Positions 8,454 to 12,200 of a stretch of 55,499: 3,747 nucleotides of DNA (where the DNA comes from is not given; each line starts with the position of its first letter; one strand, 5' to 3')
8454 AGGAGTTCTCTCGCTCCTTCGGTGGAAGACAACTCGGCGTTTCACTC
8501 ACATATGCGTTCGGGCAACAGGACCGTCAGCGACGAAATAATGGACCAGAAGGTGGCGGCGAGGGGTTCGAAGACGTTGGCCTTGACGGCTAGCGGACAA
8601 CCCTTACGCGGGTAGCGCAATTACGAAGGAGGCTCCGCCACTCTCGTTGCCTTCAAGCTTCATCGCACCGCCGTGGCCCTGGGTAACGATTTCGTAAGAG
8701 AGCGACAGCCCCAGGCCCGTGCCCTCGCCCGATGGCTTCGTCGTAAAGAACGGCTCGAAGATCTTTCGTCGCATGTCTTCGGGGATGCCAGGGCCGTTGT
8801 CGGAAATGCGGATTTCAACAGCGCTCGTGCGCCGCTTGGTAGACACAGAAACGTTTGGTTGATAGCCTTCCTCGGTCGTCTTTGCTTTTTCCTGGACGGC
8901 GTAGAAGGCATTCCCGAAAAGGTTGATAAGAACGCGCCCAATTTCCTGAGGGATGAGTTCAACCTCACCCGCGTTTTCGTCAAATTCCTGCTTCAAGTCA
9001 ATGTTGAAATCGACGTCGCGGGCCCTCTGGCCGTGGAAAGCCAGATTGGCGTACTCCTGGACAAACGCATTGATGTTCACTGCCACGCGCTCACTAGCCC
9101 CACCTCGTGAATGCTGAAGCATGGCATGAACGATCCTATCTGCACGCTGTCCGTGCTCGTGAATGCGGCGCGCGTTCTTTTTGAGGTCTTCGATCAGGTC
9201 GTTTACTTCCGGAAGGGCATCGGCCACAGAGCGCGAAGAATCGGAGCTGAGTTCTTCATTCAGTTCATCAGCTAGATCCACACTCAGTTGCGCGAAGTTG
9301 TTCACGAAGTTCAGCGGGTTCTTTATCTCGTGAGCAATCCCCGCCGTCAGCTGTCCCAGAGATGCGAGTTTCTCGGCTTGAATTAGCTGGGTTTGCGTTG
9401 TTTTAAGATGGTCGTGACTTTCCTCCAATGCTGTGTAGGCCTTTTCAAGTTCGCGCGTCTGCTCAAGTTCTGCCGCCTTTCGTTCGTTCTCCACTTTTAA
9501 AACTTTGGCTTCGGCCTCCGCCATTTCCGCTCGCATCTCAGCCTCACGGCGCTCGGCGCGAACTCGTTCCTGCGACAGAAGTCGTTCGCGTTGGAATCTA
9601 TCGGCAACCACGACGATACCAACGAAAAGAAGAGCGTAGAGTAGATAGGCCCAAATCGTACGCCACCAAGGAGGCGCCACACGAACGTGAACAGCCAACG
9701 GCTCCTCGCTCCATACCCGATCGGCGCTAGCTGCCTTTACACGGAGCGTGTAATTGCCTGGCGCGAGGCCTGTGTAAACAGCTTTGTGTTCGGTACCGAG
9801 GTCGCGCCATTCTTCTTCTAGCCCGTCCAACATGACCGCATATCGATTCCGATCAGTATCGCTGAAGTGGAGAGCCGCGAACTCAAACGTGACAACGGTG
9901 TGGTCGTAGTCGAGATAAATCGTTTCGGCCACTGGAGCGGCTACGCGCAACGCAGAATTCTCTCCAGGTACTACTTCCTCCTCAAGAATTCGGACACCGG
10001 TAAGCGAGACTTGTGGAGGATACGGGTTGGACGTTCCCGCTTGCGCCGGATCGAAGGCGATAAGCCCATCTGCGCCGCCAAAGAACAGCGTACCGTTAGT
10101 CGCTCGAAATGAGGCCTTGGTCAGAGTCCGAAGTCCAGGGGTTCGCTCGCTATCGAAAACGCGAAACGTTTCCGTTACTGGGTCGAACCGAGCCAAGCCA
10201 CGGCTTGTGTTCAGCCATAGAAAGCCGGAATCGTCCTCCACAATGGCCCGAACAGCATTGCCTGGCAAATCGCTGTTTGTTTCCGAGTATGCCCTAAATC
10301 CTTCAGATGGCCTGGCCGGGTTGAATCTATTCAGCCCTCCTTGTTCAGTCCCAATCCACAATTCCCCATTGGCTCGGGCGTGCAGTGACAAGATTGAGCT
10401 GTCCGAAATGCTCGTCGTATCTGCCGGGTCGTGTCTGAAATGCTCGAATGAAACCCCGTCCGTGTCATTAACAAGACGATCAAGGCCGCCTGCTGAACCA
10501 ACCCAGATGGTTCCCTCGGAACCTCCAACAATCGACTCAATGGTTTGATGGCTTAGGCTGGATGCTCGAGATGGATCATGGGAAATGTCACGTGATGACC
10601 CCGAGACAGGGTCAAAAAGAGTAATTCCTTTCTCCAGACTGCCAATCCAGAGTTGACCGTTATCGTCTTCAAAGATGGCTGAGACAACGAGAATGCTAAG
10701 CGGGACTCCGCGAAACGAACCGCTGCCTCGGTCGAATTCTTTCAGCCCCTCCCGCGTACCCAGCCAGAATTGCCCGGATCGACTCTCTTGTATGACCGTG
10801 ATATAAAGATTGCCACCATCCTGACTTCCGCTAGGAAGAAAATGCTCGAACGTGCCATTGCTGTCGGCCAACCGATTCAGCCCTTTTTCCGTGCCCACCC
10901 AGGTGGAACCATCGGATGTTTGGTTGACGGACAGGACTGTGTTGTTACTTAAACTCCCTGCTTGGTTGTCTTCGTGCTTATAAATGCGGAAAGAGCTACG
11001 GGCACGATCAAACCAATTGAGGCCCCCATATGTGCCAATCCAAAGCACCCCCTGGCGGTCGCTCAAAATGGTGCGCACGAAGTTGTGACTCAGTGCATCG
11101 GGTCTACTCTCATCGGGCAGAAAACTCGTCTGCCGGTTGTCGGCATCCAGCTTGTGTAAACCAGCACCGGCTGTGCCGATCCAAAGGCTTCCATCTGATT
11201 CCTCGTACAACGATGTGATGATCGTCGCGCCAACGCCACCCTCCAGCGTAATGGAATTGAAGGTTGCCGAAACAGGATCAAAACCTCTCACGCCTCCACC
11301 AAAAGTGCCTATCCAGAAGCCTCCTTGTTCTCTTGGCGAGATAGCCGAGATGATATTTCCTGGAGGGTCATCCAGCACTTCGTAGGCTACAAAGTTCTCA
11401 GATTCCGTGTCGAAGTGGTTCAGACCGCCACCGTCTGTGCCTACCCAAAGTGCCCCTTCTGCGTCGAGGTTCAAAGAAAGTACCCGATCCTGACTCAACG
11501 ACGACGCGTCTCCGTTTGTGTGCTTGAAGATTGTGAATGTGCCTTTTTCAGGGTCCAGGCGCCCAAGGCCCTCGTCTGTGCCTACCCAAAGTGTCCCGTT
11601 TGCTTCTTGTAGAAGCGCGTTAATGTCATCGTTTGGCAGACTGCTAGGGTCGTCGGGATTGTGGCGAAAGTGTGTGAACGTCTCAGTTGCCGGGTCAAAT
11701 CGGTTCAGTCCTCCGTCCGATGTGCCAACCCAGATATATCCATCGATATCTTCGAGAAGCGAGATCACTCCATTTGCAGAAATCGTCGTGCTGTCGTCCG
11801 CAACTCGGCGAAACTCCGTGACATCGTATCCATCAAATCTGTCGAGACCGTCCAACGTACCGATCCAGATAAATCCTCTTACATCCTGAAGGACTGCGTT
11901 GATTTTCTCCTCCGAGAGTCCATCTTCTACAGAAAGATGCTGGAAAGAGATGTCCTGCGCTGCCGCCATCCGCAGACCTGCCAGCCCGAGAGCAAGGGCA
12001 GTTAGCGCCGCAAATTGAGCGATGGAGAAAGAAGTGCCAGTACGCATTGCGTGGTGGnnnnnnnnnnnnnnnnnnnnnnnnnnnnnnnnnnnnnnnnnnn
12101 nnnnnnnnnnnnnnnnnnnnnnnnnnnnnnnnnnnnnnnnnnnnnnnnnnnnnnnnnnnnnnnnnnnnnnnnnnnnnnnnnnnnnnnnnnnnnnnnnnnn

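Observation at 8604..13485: Propeller/Y_Y_Y sensor kinase paired with a receiver-cyclase whose specificity residues are Glu/Gly (guanylate-cyclase-like)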

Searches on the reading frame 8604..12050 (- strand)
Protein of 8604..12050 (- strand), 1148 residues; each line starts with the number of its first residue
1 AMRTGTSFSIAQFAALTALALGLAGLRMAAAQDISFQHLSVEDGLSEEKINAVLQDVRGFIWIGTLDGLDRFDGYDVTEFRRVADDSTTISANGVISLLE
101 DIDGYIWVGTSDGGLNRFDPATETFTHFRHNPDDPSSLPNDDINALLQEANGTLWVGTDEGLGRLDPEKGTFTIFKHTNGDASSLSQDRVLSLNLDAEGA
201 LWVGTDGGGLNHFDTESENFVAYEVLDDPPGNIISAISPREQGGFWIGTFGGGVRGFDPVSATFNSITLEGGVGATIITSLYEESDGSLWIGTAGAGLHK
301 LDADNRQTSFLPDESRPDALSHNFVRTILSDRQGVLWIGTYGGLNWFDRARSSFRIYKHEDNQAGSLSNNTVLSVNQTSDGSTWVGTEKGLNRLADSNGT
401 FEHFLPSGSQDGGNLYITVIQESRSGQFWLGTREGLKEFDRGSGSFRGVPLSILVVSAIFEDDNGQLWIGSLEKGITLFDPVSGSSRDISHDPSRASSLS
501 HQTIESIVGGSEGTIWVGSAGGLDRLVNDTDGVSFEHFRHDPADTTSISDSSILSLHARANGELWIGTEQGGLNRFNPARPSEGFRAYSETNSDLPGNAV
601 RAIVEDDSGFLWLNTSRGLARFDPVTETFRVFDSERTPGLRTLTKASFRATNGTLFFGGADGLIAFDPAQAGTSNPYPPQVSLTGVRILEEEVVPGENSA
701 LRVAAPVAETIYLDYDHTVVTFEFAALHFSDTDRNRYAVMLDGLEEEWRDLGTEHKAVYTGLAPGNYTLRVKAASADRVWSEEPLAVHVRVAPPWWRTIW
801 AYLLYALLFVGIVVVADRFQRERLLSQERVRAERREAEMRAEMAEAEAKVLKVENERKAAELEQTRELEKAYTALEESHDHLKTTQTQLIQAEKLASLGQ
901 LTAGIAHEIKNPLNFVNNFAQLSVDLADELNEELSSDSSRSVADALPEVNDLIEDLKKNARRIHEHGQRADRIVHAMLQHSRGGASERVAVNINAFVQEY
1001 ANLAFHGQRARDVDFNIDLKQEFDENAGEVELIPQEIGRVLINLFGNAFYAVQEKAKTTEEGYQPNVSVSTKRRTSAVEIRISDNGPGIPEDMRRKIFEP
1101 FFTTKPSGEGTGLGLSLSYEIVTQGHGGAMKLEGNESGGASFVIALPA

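Call 3: search_protein_families(library=pfam, proteins=[window:8604-12050:-], max_evalue=0.01)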
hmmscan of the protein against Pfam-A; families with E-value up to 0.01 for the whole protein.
window:8604-12050:- (1148 aa): 10 families
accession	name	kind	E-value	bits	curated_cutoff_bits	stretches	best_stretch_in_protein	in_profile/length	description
PF07494.17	Reg_prop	-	4e-54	174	20.4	4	320-342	2-24/24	Two component regulator propeller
PF02518.31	HATPase_c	-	5.7e-22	78.7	26.4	1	1035-1147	4-108/111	Histidine kinase-, DNA gyrase B-, and HSP90-like ATPase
PF07495.19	Y_Y_Y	-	1.9e-12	47.3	26.6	1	729-791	2-64/65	Y_Y_Y domain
PF23748.1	Beta-prop_LRRK2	-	1.6e-10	41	26.9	0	182-219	268-305/359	LRRK2 beta propeller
PF00512.31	HisKA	-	4e-09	36.8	26.9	1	898-984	2-64/66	His Kinase A (phospho-acceptor) domain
PF08450.18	SGL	-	1.3e-08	35.2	26.3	0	106-207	15-105/246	SMP-30/Gluconolactonase/LRE-like region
PF16819.11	DUF5074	-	6.4e-05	22.6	27.2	0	89-127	178-220/353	Domain of unknown function (DUF5074)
PF21959.2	DUF6923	-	9.5e-05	22.7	27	0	89-189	126-215/234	Repeat of unknown function (DUF6923)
PF12534.13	Pannexin_like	-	0.0012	18.4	25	1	788-890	16-111/346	Pannexin-like TM region of LRRC8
PF23754.1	Beta-prop_IP5PC_F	-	0.0012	18.3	27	0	501-547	288-333/392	IP5P C-F beta-propeller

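Call 4: search_protein_families(library=ncbifam, proteins=[window:8604-12050:-], max_evalue=0.01)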
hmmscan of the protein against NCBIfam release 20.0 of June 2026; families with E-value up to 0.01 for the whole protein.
window:8604-12050:- (1148 aa): 73 families (the best 25 are shown)
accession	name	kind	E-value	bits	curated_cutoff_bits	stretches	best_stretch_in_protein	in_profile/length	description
NF008468.0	PRK11360.1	equivalog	1.1e-46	159.5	646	1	883-1147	381-607/616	two-component system sensor histidine kinase AtoS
NF038348.1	T2SS_HK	subfamily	1.2e-37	129.6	450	1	794-1147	214-572/574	histidine kinase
NF052574.1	HisKinEspCMyxo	equivalog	1.6e-37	129.1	1200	1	835-1148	349-637/785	serine histidine kinase EspC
NF052228.1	T9SS_PorZ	equivalog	6.8e-34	117.4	260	4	413-623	442-660/757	type IX secretion system anionic LPS delivery protein PorZ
NF007688.0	PRK10364.1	equivalog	1.3e-32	113.2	479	1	885-1147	227-450/460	two-component system sensor histidine kinase ZraS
NF010411.0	PRK13837.1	equivalog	3.8e-32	111.2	647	1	873-1147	425-674/828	two-component system VirA-like sensor kinase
NF041777.1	sens_FixL_Rhizob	equivalog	7.2e-31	107.4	850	1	876-1148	240-481/485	sensor protein FixL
NF010076.0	PRK13557.1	subfamily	7.9e-29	100.5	631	1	886-1148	151-394/540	histidine kinase famiy protein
NF047466.1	hybrid_RR_LvrB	exception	2.1e-28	99.5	500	1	866-1147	121-375/377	hybrid histidine kinase/response regulator LvrB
NF046026.1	HisKinCckACaul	equivalog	2.4e-28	98.7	1000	1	836-1148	240-532/678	cell cycle histidine kinase CckA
NF052573.1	HisKinEspAMyxo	equivalog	4.6e-28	97.7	1400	1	882-1146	368-609/755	serine histidine kinase EspA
NF047497.1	HK_LIC_12097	equivalog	1.3e-26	93.2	500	1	870-1147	120-365/367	LIC_12097 family sensor histidine kinase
NF046020.1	HisKinCckABruc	equivalog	4.3e-23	81.1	1000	1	882-1147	464-706/868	cell cycle histidine kinase CckA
NF047794.1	HisKinPtgB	equivalog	2.9e-22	78.7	1000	1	863-1127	407-635/656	two-component system sensor histidine kinase PgtB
NF047496.1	HK_LIC11548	equivalog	3.4e-21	75.7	750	1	866-1147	328-588/589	LIC_11548 family sensor histidine kinase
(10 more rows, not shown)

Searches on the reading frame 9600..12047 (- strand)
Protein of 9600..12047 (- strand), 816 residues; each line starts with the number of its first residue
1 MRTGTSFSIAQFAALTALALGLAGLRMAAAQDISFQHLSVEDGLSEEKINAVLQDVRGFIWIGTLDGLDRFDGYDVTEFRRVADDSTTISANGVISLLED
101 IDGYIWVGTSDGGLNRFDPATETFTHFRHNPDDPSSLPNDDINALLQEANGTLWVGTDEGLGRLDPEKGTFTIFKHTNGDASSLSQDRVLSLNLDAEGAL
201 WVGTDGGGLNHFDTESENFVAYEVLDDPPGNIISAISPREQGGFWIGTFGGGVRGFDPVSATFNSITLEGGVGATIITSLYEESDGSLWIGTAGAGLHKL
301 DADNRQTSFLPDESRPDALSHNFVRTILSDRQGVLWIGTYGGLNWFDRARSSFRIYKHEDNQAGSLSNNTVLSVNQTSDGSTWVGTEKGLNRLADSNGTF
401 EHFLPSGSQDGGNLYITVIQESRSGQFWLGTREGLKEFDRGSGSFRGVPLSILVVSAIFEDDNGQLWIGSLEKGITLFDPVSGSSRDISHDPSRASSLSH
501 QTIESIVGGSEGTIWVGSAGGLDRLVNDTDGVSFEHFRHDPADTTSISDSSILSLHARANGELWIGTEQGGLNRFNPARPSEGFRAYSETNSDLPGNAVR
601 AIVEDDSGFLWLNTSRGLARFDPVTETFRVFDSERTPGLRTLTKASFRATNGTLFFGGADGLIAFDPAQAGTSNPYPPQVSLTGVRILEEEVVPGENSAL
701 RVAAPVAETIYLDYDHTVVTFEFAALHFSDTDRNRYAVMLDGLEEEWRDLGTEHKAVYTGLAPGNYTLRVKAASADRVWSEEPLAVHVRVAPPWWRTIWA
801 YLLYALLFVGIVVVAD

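Call 64: search_solved_structures(query=window:9600-12047:-, max_evalue=0.001)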
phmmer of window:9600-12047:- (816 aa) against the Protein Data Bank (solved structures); distinct sequences matched with E-value up to 0.001: 5.
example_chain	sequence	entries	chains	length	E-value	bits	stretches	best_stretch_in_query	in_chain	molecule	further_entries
4a2l_A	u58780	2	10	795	2.8e-94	320.4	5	555-798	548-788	TWO-COMPONENT SYSTEM SENSOR HISTIDINE KINASE/RESPONSE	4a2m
3v9f_A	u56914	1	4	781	2.4e-88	300.7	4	127-391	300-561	Two-component system sensor histidine kinase/response regulator, hybrid (One-component sys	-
3va6_A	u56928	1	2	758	1.8e-50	175.5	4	458-795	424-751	Two-component system sensor histidine kinase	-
3ott_A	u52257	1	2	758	1.8e-50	175.4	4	458-795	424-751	Two-component system sensor histidine kinase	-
5m11_A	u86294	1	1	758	0.00087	21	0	277-350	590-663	Immunoreactive 84kD antigen PG93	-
